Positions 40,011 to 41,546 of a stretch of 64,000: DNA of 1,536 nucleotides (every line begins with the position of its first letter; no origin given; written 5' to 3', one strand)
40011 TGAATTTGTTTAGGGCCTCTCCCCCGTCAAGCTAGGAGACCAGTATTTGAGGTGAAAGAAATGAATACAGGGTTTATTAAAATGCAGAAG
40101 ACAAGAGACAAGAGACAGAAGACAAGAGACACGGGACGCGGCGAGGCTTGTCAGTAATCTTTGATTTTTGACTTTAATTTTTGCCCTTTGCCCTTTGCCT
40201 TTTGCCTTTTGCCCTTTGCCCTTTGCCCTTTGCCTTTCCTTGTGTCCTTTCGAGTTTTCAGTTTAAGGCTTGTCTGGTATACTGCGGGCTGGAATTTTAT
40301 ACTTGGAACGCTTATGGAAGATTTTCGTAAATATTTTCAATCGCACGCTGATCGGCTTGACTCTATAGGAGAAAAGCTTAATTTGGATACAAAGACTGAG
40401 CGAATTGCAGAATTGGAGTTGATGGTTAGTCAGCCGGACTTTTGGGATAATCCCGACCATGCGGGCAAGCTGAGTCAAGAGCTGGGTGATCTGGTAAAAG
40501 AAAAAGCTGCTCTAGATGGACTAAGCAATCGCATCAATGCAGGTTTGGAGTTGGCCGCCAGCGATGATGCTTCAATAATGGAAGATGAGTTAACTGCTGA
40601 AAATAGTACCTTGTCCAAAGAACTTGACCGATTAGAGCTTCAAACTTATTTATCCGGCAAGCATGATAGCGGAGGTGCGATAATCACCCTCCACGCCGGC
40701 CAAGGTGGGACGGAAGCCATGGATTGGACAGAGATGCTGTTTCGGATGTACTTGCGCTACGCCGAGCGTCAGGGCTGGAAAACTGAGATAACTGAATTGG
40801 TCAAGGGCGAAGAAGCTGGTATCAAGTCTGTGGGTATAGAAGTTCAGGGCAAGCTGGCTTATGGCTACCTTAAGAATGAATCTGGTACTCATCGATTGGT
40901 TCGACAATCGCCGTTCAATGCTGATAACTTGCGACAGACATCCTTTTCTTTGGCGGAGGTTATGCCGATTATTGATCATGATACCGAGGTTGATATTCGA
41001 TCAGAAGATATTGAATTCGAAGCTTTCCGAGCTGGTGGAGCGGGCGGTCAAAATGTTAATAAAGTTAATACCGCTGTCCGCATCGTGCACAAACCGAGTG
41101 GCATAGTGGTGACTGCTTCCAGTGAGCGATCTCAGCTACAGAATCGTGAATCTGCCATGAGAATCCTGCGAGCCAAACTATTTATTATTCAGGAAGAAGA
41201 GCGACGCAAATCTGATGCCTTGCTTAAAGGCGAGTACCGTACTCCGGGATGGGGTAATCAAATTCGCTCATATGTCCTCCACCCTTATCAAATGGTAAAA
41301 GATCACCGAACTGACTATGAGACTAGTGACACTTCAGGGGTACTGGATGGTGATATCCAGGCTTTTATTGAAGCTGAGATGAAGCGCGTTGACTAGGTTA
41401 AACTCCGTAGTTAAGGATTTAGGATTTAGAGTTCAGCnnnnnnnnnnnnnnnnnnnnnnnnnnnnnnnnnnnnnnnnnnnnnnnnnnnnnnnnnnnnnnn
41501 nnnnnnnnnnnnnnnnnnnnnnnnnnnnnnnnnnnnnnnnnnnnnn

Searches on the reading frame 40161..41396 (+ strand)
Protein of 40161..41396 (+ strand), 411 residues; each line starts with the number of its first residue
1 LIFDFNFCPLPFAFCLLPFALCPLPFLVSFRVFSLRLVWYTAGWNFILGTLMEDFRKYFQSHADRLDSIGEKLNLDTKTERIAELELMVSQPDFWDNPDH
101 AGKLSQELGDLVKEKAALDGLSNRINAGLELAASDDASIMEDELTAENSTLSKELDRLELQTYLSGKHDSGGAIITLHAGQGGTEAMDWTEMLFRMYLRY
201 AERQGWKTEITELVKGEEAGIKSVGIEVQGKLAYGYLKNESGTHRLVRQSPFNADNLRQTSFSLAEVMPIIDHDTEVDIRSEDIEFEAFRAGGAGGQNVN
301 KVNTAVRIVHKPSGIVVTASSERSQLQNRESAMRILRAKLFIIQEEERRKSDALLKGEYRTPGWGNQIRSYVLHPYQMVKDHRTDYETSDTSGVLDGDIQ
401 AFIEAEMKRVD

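Call 12: search_protein_families(library=pfam, proteins=[window:40161-41396:+], max_evalue=0.01)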
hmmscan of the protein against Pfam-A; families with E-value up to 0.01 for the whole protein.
window:40161-41396:+ (411 aa): 2 families
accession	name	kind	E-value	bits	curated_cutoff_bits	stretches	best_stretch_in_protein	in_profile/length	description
PF03462.23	PCRF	-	2.2e-48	165.1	24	1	79-262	2-191/194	PCRF domain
PF00472.26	RF-1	-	1.3e-37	128.7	35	1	274-383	2-116/116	RF-1 domain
